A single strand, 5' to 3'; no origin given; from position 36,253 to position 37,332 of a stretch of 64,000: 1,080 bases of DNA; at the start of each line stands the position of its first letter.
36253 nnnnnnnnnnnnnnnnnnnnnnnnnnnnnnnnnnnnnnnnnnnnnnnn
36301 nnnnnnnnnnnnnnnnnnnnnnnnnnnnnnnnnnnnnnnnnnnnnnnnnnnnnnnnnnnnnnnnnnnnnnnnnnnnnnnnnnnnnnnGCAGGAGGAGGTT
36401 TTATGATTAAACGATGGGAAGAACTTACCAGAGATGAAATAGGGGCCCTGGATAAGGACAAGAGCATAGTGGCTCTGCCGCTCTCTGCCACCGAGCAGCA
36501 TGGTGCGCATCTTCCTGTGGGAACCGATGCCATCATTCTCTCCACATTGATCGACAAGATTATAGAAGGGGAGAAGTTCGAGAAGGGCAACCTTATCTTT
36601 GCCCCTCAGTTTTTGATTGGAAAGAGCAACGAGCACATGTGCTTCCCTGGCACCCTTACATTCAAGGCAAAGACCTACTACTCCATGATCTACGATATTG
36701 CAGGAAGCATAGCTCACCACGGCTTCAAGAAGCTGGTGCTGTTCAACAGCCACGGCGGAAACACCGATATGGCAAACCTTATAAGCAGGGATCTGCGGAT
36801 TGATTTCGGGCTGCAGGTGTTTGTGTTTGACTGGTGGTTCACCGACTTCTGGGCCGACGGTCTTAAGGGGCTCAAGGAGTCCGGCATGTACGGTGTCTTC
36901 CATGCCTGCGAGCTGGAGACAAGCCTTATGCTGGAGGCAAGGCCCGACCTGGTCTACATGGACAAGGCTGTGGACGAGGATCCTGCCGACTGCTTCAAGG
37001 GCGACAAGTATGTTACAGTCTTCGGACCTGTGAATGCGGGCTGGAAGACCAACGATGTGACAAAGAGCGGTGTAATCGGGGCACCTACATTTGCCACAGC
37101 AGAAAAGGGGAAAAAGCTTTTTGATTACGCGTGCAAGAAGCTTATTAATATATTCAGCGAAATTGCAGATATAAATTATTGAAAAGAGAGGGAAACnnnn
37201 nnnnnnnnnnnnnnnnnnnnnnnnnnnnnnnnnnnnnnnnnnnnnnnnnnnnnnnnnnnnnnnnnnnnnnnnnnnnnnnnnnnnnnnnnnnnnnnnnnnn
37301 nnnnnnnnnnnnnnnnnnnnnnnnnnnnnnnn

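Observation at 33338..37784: ECF importer operon encoding an Apt-like phosphoribosyltransferase and a creatininase/ArfB-family hydrolase: candidate undescribed base-salvage system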

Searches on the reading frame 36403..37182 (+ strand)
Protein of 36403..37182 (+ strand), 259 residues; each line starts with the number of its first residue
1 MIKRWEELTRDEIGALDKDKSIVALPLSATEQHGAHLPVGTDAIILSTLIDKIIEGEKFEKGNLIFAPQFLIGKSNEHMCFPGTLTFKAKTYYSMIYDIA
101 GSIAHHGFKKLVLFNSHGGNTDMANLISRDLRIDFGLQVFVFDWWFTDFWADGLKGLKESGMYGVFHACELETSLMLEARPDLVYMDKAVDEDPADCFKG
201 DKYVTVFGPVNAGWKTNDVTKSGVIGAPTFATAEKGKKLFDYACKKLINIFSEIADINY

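Call 3: search_protein_families(library=pfam, proteins=[window:36403-37182:+], max_evalue=0.01)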
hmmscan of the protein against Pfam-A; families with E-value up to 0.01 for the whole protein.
window:36403-37182:+ (259 aa): 1 family
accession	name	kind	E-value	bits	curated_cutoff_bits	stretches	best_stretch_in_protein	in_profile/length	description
PF02633.19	Creatininase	-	2.4e-66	224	31.3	1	6-249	1-236/238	Creatinine amidohydrolase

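Call 4: search_protein_families(library=ncbifam, proteins=[window:36403-37182:+], max_evalue=0.01)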
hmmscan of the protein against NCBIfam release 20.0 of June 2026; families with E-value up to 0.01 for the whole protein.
window:36403-37182:+ (259 aa): 4 families
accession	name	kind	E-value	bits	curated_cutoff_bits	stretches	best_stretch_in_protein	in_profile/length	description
TIGR04448.1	creatininase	equivalog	4.8e-32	111.6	235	1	8-250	2-241/246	creatininase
TIGR03964.1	mycofact_creat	equivalog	5.4e-30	104.7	172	1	16-249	9-215/228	mycofactocin biosynthesis peptidyl-dipeptidase MftE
NF041098.2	diketo_inos_hlase_IolN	equivalog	1.2e-20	73.8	245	1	7-256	11-267/307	3-dehydro-scyllo-inosose hydrolase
NF033501.0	ArfB_arch_rifla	equivalog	0.00016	21.6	180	1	22-132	19-120/219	2-amino-5-formylamino-6-ribosylaminopyrimidin-4(3H)-one 5'-monophosphate deformylase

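Call 45: search_solved_structures(query=window:36403-37182:+, max_evalue=0.001)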
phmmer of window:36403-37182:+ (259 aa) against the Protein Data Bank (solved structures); distinct sequences matched with E-value up to 0.001: 8.
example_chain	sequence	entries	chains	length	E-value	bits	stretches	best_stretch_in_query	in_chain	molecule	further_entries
3lub_A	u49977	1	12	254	5e-16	62.2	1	21-256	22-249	Putative creatinine amidohydrolase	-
3a6e_A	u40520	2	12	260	6.2e-16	61.9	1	20-198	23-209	Creatinine amidohydrolase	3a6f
3a6j_A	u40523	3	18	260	7.9e-16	61.5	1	20-198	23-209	Creatinine amidohydrolase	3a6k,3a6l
1j2t_A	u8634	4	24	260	7.9e-16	61.5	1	20-198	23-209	creatinine amidohydrolase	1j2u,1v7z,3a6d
3a6h_A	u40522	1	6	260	1.5e-15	60.6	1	20-198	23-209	Creatinine amidohydrolase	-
3a6g_A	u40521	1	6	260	2.4e-15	60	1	20-198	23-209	Creatinine amidohydrolase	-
1q3k_A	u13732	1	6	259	3.8e-15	59.3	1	20-198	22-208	creatininase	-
3no4_A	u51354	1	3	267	5.2e-14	55.6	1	15-121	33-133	creatinine amidohydrolase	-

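Call 52: find_homologous_proteins(query=window:36403-37182:+, max_evalue=1e-10)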
Query window:36403-37182:+ (259 aa): 4929 proteins with E <= 1e-10 among 5460 candidates; the best 120 are listed.
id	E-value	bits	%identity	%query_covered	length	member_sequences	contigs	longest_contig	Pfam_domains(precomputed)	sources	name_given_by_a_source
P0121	2.0e-165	567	95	100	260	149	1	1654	PF02633.20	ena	-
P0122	4.5e-154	530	89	100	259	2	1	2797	PF02633.20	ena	-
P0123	1.2e-141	489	82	100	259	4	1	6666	PF02633.20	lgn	-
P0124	2.4e-141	488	82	100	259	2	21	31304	PF02633.20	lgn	-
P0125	3.4e-141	487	82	100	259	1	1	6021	PF02633.20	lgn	-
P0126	2.0e-139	481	82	100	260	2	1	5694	PF02633.20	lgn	-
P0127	7.5e-138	476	80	100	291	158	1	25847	PF02633.20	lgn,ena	-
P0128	9.6e-138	476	79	100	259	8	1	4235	PF02633.20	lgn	-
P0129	1.5e-136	472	78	100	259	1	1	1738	PF02633.20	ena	-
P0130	2.9e-136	471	80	100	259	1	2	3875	PF02633.20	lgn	-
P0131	3.3e-136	471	78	100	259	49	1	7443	PF02633.20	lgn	-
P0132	4.8e-136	470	78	100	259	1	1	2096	PF02633.20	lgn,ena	-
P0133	1.7e-135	469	77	100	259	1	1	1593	PF02633.20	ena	-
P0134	2.3e-135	468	78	100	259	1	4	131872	PF02633.20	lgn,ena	-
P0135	2.4e-135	468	77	100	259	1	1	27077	PF02633.20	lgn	-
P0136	2.4e-135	468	77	100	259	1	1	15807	PF02633.20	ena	-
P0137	3.3e-135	468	77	100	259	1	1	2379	PF02633.20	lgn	-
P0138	3.4e-135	468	77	100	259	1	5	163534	PF02633.20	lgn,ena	-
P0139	4.3e-135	467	77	100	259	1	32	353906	PF02633.20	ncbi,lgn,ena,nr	nr:creatininase family protein [uncultured Eisenbergiella sp.]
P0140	8.4e-135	466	77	100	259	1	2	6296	PF02633.20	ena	-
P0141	1.1e-134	466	77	100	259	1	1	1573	PF02633.20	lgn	-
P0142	1.1e-134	466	77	100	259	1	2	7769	PF02633.20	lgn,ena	-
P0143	1.1e-134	466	77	100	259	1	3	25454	PF02633.20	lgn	-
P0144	1.2e-134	466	77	100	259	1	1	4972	PF02633.20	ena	-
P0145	1.2e-134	466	77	100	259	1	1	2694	PF02633.20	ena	-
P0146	2.2e-134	465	77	100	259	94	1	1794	PF02633.20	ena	-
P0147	3.2e-134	464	77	100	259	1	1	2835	PF02633.20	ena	-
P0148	4.0e-134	464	77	100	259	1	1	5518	PF02633.20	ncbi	-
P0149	4.1e-134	464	77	100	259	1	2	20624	PF02633.20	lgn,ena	-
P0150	8.0e-134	463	77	100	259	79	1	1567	PF02633.20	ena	-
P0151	8.4e-134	463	76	100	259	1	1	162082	PF02633.20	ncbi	ncbi:creatininase family protein [Eisenbergiella sp.]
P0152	1.4e-133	462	76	100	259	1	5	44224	PF02633.20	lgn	-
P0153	1.4e-133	462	76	100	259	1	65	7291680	PF02633.20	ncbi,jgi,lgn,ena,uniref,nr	ncbi:creatininase family protein [Eisenbergiella sp.]|uniref:creatininase family protein n=1 Tax=Eis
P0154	1.9e-133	462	76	100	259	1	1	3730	PF02633.20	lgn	-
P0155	5.2e-133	461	76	100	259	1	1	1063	PF02633.20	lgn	-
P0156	9.6e-133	460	76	100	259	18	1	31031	PF02633.20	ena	-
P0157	9.8e-133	460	76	100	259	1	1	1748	PF02633.20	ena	-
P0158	1.0e-132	460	76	100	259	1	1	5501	PF02633.20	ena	-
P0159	1.6e-132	459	77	100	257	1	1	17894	PF02633.20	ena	-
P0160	3.7e-132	458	76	100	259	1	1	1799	PF02633.20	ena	-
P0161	4.5e-131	454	78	97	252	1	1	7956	PF02633.20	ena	-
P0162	1.1e-130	453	79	95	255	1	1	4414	PF02633.20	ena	-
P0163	2.1e-130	452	79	95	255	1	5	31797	PF02633.20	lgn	-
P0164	7.5e-130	450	75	100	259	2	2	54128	PF02633.20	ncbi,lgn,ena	-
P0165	1.2e-129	450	79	95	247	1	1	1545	PF02633.20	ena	-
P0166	1.2e-129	449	75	100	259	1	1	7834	PF02633.20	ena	-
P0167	3.2e-128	445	74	100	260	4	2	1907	PF02633.20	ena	-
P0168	2.5e-127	442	74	100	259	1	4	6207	PF02633.20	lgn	-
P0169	5.3e-127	441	75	100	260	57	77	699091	PF02633.20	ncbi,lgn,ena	-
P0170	7.2e-127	440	74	100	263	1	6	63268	PF02633.20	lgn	-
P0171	1.6e-126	439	75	100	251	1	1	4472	PF02633.20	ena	-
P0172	2.1e-126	439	74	100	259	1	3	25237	PF02633.20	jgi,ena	-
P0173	2.8e-126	438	74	100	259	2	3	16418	PF02633.20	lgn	-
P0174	1.4e-125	436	74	100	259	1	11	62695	PF02633.20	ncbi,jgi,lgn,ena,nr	ncbi:MAG TPA: creatininase [Ruminiclostridium sp.]|nr:creatininase [Ruminiclostridium sp.]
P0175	1.9e-125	436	74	100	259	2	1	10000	PF02633.20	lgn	-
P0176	3.0e-125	435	74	100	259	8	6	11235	PF02633.20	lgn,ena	-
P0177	3.7e-125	435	73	100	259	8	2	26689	PF02633.20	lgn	-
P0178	4.7e-125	434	73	100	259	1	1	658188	PF02633.20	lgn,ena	-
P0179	4.9e-125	434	73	100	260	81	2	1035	PF02633.20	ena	-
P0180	6.9e-125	434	72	100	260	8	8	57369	PF02633.20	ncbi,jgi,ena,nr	ncbi:MAG: creatininase family protein [Clostridiales bacterium]|nr:creatininase family protein [Clos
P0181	2.3e-124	432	72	100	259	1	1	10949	PF02633.20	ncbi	-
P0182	3.6e-124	432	73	100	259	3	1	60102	PF02633.20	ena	-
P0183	3.7e-124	431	73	100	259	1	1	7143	PF02633.20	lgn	-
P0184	3.8e-124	431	72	100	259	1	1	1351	PF02633.20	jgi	jgi:creatinine amidohydrolase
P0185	4.3e-124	431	73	100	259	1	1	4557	PF02633.20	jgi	-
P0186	4.5e-124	431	72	100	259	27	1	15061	PF02633.20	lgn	-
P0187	6.3e-124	431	73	100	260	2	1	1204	PF02633.20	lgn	-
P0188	1.3e-123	430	74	100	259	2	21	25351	PF02633.20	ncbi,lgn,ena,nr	ncbi:MAG: creatininase family protein [Clostridiaceae bacterium]|nr:creatininase family protein [Clo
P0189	1.7e-123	429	73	100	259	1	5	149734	PF02633.20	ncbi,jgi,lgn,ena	-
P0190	3.8e-123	428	73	100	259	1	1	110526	PF02633.20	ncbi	ncbi:creatininase family protein [Clostridium sp. DL1XJH146]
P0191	5.0e-123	428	72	100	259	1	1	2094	PF02633.20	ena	-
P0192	5.1e-123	428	72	100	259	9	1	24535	PF02633.20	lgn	-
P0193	7.7e-123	427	73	100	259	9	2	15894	PF02633.20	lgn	-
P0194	1.6e-122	426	71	100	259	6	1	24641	PF02633.20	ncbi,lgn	ncbi:MAG: creatininase family protein [Thermotaleaceae bacterium]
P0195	1.6e-122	426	72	100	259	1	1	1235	PF02633.20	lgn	-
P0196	2.0e-122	426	71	100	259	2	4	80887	PF02633.20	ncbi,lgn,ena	-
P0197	2.3e-122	426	73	100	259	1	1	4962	PF02633.20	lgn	-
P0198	2.6e-122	425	71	100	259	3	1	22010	PF02633.20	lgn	-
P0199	2.7e-122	425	71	100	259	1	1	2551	PF02633.20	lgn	-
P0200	3.1e-122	425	72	100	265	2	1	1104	PF02633.20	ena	-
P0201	3.2e-122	425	72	100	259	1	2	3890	PF02633.20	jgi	jgi:creatinine amidohydrolase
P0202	3.6e-122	425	71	100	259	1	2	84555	PF02633.20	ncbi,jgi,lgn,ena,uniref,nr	ncbi:creatininase family protein [Sporolactobacillus sp. STSJ-5]|uniref:creatininase family protein 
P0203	4.6e-122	425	70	100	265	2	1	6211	PF02633.20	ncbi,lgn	-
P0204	4.9e-122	425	72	100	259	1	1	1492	PF02633.20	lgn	-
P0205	1.2e-121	423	71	100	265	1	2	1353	PF02633.20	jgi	jgi:creatinine amidohydrolase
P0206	2.0e-121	423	71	100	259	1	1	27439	PF02633.20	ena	-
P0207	2.7e-121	422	70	100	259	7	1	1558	PF02633.20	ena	-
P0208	3.2e-121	422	69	100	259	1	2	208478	PF02633.20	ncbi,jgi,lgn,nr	ncbi:MAG: creatininase family protein [Oscillospiraceae bacterium]|jgi:creatinine amidohydrolase|nr:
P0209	3.3e-121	422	71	100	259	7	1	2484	PF02633.20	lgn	-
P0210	3.6e-121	422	71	100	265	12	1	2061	PF02633.20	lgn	-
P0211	4.4e-121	421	70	100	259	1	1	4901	PF02633.20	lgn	-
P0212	4.5e-121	421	70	100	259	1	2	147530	PF02633.20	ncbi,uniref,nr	ncbi:creatininase family protein [Sporolactobacillus shoreicorticis]|uniref:Creatininase family prot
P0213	6.8e-121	421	71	100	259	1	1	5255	PF02633.20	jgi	-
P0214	1.0e-120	420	70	100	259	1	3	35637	PF02633.20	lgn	-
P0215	1.2e-120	420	70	100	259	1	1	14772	PF02633.20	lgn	-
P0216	1.5e-120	420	71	100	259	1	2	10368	PF02633.20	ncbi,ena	-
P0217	2.0e-120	419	70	100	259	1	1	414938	PF02633.20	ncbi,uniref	ncbi:creatininase family protein [Sporolactobacillus sp. STCC-11]|uniref:creatininase family protein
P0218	2.1e-120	419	70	100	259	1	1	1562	PF02633.20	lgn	-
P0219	4.0e-120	418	70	100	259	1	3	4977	PF02633.20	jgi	jgi:creatinine amidohydrolase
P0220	4.2e-120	418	70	100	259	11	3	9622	PF02633.20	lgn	-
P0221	5.1e-120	418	69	100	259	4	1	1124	PF02633.20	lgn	-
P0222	6.0e-120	418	69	100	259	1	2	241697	PF02633.20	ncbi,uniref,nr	ncbi:creatininase family protein [Sporolactobacillus kofuensis]|uniref:Creatininase family protein n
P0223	7.2e-120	417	69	100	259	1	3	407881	PF02633.20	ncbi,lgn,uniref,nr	ncbi:creatininase family protein [Sporolactobacillus laevolacticus]|uniref:Creatininase n=1 Tax=Spor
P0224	7.4e-120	417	69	100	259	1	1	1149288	PF02633.20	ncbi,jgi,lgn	ncbi:MAG: Creatinine amidohydrolase/Fe(II)-dependent FAPy formamide hydrolase (riboflavin and F420 b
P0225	7.9e-120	417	70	100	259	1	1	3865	PF02633.20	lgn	-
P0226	1.4e-119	416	71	97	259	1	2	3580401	PF02633.20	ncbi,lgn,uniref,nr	ncbi:creatininase family protein [Caproiciproducens sp. NJN-50]|uniref:creatininase family protein n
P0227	1.4e-119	416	69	100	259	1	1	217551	PF02633.20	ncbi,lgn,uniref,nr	ncbi:creatininase family protein [Sporolactobacillus nakayamae]|uniref:Creatinine amidohydrolase n=1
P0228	2.1e-119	416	69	100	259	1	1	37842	PF02633.20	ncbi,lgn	ncbi:MAG: creatininase family protein [Sporolactobacillus sp.]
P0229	2.3e-119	416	69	100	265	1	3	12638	PF02633.20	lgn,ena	-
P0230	3.1e-119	415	70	100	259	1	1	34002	PF02633.20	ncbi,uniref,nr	ncbi:creatininase family protein [Sporolactobacillus sp. CPB3-1]|uniref:Creatininase family protein 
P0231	3.5e-119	415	76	91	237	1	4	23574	PF02633.20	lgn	-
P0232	4.5e-119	415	70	100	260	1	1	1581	PF02633.20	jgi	-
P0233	6.3e-119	414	69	100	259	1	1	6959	PF02633.20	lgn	-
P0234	1.5e-118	413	69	100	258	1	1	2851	PF02633.20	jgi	-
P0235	1.5e-118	413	69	100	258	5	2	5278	PF02633.20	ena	-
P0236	1.6e-118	413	70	100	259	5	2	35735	PF02633.20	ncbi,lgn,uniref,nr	ncbi:creatininase family protein [Sporolactobacillus inulinus]|uniref:Creatininase n=1 Tax=Sporolact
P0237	2.3e-118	413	70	100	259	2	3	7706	PF02633.20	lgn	-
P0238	2.7e-118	412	69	100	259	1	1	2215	PF02633.20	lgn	-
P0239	4.8e-118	411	68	100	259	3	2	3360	PF02633.20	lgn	-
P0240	5.5e-118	411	69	100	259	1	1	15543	PF02633.20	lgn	-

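Call 55: search_solved_structures(query=window:36403-37182:+, max_evalue=1e-10, show_alignments=4)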
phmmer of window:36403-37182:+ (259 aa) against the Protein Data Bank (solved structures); distinct sequences matched with E-value up to 1e-10: 8.
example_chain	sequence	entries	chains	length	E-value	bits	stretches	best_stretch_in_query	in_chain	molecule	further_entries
3lub_A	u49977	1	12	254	5e-16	62.2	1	21-256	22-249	Putative creatinine amidohydrolase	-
3a6e_A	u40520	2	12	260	6.2e-16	61.9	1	20-198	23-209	Creatinine amidohydrolase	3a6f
3a6j_A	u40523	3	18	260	7.9e-16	61.5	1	20-198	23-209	Creatinine amidohydrolase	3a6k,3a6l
1j2t_A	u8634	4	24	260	7.9e-16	61.5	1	20-198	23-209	creatinine amidohydrolase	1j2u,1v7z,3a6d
3a6h_A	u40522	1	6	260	1.5e-15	60.6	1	20-198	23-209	Creatinine amidohydrolase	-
3a6g_A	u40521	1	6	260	2.4e-15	60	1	20-198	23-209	Creatinine amidohydrolase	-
1q3k_A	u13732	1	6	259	3.8e-15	59.3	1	20-198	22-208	creatininase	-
3no4_A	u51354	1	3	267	5.2e-14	55.6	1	15-121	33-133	creatinine amidohydrolase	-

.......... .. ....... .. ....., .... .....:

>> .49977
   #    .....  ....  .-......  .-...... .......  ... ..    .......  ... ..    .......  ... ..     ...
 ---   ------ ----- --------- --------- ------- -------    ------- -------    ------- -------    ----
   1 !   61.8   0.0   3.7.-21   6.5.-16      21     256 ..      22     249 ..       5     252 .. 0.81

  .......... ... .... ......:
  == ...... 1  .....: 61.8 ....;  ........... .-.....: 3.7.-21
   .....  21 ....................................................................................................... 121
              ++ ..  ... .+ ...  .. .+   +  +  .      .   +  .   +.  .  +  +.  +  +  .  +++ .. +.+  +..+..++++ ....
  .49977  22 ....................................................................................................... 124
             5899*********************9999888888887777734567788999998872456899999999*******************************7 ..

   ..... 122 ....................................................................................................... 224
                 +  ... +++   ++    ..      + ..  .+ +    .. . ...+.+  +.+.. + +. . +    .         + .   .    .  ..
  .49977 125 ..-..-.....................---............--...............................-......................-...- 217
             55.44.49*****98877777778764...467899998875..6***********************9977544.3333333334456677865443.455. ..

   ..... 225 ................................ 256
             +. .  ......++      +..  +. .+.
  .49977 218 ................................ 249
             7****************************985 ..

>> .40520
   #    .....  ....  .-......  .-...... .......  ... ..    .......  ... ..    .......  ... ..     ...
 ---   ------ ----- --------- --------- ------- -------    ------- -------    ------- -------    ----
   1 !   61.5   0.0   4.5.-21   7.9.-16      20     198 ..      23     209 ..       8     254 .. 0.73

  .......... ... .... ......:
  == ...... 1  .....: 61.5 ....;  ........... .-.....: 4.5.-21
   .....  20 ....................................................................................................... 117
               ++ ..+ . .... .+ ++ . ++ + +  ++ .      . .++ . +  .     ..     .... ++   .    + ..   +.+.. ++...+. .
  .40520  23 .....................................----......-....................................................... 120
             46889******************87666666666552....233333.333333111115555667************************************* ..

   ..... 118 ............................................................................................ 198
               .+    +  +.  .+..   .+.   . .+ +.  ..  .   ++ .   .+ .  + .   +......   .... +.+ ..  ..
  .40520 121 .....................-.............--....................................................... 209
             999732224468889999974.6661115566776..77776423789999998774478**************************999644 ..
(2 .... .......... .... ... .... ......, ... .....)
